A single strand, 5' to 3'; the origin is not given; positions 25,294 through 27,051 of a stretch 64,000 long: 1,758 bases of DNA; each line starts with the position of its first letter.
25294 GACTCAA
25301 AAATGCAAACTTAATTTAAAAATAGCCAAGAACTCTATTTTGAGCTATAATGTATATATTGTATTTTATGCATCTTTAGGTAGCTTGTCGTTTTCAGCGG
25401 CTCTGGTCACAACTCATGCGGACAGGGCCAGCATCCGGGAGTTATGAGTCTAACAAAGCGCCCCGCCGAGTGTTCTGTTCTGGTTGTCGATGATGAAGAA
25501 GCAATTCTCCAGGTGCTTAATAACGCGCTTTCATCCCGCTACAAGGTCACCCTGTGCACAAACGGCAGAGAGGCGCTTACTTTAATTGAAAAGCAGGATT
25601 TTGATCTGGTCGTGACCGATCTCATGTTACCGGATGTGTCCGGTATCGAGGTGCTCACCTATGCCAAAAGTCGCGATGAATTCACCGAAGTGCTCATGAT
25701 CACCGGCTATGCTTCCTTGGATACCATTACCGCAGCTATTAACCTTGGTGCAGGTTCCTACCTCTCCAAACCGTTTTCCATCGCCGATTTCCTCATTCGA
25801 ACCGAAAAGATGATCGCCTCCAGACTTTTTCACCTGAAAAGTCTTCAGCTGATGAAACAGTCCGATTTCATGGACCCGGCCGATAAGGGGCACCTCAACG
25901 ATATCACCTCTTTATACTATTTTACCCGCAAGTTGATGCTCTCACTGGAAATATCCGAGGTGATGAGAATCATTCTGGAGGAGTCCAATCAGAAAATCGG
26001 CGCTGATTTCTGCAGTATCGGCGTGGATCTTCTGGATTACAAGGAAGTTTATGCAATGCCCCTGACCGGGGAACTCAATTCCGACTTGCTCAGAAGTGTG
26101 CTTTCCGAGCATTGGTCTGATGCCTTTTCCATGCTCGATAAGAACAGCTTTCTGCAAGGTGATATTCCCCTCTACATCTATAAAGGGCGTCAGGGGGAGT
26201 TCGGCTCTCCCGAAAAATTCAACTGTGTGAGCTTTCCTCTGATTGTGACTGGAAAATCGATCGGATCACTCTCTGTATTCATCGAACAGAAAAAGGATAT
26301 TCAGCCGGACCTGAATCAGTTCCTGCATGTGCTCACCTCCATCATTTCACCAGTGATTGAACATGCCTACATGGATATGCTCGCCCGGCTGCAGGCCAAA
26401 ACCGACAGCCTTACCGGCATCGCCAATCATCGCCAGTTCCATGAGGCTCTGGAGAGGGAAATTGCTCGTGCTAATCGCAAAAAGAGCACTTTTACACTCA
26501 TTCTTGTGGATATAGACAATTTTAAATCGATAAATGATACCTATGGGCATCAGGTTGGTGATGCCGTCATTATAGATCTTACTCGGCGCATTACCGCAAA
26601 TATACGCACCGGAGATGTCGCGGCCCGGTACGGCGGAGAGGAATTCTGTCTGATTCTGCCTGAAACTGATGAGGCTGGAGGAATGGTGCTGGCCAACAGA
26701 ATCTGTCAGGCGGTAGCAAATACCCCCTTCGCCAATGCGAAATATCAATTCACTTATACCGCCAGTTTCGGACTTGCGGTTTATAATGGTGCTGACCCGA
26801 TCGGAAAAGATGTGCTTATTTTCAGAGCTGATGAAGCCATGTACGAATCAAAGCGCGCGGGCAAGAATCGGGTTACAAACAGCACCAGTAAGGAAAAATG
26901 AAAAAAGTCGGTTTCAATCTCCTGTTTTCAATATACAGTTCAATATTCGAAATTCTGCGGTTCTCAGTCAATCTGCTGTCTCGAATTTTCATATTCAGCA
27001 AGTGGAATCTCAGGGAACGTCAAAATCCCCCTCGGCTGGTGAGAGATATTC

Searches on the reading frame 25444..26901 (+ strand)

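Call 59: search_protein_families(library=pfam, proteins=[window:25444-26901:+], max_evalue=0.001)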
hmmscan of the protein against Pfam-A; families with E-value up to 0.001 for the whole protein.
window:25444-26901:+ (485 aa): 3 families
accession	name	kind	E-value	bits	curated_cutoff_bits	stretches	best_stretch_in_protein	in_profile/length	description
PF00990.26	GGDEF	-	2.7e-47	161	23.8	1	318-476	1-161/161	Diguanylate cyclase, GGDEF domain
PF00072.30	Response_reg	-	2.2e-25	89.4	30.2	1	12-117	1-107/111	Response regulator receiver domain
PF13185.12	GAF_2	-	0.00067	20.3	28.6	0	168-305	2-135/136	GAF domain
